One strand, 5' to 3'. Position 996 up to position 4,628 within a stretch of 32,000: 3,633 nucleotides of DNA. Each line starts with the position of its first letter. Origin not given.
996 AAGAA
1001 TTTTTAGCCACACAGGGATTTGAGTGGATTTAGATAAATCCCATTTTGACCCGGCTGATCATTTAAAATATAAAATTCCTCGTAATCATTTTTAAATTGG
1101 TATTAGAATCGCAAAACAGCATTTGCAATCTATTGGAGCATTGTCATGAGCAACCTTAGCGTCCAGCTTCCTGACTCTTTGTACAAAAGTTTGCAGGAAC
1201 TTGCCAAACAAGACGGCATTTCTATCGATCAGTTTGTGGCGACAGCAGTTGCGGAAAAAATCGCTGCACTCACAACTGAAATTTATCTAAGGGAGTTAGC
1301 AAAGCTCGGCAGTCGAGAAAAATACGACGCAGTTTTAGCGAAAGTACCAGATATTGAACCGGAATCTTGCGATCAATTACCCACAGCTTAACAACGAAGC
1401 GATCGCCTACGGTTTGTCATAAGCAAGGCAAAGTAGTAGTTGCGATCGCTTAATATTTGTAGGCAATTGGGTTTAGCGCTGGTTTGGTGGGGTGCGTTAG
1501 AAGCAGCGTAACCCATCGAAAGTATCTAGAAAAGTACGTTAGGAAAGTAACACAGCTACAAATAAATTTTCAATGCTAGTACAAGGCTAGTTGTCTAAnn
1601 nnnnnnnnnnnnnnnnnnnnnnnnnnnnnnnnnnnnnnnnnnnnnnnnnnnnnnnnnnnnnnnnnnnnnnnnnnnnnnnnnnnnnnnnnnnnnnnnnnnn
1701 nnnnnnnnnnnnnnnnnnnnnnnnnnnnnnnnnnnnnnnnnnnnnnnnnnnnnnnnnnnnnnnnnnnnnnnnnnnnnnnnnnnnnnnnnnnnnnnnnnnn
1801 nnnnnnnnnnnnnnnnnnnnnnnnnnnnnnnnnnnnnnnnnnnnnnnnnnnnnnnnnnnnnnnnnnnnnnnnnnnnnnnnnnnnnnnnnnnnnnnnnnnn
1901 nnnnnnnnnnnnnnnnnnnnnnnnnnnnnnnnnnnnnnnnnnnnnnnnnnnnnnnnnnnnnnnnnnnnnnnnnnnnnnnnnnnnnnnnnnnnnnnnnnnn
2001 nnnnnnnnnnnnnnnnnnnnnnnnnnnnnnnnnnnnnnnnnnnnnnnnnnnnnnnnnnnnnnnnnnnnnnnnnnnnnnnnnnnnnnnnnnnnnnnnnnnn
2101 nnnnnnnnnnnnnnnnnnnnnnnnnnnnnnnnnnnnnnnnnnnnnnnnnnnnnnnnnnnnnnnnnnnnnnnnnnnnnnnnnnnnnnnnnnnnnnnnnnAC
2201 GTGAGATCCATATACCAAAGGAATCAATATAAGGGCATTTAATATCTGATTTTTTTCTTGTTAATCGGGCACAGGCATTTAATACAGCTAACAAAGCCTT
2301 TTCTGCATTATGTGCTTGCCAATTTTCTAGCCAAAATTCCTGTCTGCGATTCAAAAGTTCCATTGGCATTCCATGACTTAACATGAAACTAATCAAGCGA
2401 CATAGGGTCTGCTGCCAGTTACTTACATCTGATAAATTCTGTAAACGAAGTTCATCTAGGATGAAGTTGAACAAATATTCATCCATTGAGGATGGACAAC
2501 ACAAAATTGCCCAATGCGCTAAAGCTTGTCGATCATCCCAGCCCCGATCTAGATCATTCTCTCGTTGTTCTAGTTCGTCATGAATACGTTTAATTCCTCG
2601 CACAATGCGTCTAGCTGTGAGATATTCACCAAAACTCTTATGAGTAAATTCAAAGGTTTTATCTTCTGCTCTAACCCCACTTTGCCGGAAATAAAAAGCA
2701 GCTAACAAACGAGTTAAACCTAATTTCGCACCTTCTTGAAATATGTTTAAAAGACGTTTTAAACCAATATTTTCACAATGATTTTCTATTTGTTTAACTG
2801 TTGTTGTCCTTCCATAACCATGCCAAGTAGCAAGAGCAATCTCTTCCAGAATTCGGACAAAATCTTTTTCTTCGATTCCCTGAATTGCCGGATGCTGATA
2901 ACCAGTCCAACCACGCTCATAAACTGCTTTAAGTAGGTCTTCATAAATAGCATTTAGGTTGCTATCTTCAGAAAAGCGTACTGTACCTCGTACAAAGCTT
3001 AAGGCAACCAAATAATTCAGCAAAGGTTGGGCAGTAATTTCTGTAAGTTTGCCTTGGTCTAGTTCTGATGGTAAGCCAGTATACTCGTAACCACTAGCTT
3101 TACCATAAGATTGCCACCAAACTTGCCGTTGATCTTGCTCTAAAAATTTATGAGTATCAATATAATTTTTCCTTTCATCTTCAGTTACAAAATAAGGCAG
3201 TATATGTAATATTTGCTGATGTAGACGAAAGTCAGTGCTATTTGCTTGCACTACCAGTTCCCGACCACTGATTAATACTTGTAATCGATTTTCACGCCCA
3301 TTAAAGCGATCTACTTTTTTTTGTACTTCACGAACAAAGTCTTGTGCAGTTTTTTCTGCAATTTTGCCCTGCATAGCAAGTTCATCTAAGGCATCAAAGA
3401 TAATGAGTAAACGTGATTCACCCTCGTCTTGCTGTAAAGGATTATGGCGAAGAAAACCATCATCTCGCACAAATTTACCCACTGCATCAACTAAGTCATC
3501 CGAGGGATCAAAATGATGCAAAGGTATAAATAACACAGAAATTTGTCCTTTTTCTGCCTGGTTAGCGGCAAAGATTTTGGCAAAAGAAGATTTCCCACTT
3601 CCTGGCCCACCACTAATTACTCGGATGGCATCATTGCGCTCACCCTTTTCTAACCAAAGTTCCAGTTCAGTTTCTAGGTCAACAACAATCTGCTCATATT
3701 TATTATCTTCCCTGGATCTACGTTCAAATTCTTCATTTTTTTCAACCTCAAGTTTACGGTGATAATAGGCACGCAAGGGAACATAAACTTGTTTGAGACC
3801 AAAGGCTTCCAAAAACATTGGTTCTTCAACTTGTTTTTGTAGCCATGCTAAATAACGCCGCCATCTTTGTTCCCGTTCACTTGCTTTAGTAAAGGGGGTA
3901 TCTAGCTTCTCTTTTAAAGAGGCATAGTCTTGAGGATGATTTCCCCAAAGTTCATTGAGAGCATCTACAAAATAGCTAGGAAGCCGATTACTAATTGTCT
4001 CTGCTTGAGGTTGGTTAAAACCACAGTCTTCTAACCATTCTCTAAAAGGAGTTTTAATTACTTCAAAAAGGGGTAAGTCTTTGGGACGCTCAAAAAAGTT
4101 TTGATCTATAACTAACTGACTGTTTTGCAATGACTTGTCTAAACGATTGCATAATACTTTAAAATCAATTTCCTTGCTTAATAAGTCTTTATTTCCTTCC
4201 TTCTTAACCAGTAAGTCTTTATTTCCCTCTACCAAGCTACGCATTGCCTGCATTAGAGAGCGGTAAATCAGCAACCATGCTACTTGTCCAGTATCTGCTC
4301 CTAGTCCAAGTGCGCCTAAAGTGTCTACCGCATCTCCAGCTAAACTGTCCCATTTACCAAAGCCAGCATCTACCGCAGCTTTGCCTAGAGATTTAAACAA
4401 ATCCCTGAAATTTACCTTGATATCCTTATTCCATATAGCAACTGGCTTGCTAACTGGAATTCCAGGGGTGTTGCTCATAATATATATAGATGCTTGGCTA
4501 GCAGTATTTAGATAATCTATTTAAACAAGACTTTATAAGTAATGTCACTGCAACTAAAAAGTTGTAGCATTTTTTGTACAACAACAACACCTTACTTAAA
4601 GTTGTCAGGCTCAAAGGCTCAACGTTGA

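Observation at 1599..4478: NACHT-type STAND NTPase with a pentapeptide-repeat tail and an unassigned N-terminal domain: candidate NLR-like conflict/defence sensor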

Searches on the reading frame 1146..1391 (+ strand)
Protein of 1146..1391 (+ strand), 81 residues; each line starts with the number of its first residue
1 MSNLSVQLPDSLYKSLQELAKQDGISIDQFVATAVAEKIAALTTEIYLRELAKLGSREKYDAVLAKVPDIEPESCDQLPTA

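Call 13: search_protein_families(library=pfam, proteins=[window:1146-1391:+], max_evalue=0.001)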
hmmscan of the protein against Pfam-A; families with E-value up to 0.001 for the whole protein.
window:1146-1391:+ (81 aa): 2 families
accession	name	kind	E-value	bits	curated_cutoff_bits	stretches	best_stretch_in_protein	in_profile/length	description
PF19807.5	DUF6290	-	0.00028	21.4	27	1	1-39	1-39/72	Family of unknown function (DUF6290)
PF01402.27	RHH_1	-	0.00068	19.9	20.5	0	4-30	2-28/39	Ribbon-helix-helix protein, copG family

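Call 70: search_protein_families(library=padloc, proteins=[window:1146-1391:+], max_evalue=0.001)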
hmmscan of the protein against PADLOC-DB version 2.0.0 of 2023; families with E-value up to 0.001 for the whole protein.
window:1146-1391:+ (81 aa): 0 families

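Call 71: search_protein_families(library=ncbifam, proteins=[window:1146-1391:+], max_evalue=0.00001)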
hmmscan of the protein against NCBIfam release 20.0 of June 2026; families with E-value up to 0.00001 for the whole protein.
window:1146-1391:+ (81 aa): 0 families

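Call 102: search_protein_families(library=phrogs, proteins=[window:1146-1391:+], max_evalue=0.01)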
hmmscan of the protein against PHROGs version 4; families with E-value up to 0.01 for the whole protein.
window:1146-1391:+ (81 aa): 4 families
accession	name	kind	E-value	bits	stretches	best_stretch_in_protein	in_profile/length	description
phrog_5333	-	unknown function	2.1e-05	25.6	1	4-44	4-44/64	-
phrog_582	-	transcription regulation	0.00059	21.1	1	4-42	60-98/105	Arc-like repressor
phrog_9151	-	moron, auxiliary metabolic gene and host takeover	0.0081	17.5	1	3-45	73-115/119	HicB-like antitoxin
phrog_20863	-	unknown function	0.0092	17.1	0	1-53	3-53/62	-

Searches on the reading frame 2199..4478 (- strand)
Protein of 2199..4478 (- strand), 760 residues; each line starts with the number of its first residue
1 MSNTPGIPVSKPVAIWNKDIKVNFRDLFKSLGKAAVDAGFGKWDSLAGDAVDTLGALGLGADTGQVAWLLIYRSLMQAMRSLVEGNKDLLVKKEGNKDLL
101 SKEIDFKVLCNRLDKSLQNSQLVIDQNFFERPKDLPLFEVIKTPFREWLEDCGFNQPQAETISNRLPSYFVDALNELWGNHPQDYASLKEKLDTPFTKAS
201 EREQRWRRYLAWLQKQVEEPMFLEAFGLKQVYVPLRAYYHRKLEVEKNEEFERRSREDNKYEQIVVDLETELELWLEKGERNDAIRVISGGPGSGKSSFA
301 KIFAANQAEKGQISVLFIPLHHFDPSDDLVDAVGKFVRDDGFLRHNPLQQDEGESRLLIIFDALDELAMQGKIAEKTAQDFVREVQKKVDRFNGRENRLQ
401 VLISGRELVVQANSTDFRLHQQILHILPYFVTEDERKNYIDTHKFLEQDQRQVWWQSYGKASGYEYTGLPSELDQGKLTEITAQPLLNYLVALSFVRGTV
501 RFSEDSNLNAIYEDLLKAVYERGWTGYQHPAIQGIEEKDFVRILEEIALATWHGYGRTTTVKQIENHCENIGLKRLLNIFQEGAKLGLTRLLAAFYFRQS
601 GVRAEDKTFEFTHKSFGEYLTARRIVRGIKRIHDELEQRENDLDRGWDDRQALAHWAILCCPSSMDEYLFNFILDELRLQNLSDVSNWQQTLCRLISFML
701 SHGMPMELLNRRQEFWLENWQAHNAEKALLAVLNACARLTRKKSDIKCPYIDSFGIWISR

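Call 32: search_dna_similar(query=window:2199-4478:-, collection=plasmids, mode=protein, max_rows=25)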
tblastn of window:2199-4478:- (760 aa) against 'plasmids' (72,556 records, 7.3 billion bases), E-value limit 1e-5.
Records with a match: 5; places in all: 5; records where one place covers at least 80% of the query: 1.
Best place of each record, by identity: <60% 5.
By first word of the organism name: Nostoc 2; Skermanella 1; Scytonema 1; Streptomyces 1.
By predicted mobility (MOB-suite, as given by PLSDB): non-mobilizable 5.
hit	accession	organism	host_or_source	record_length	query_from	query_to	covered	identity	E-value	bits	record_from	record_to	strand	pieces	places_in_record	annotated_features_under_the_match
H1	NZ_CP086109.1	Skermanella mucosa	single cell,crude oil contaminated ...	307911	119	740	82%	29.5%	3e-23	216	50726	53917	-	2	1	ATP-binding protein | IS256 family transposase | pentapeptide repeat-containing protein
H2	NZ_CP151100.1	Nostoc sp. UHCC 0302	isolated culture,lake sediment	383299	224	717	65%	23.5%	2e-11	76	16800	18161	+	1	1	pentapeptide repeat-containing protein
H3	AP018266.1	Scytonema sp. NIES-4073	-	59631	221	631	54%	26.4%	5e-17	94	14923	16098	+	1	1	pentapeptide repeat protein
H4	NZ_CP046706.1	Nostoc sp. ATCC 53789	-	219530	224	631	54%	25.1%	2e-12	79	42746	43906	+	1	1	pentapeptide repeat-containing protein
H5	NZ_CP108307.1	Streptomyces sp. NBC_00015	-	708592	267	623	47%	22.9%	7e-6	57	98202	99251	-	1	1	hypothetical protein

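Call 33: search_dna_similar(query=window:2199-4478:-, collection=phages, mode=protein, max_rows=10)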
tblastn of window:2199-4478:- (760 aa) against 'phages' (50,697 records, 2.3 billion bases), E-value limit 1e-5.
No match.
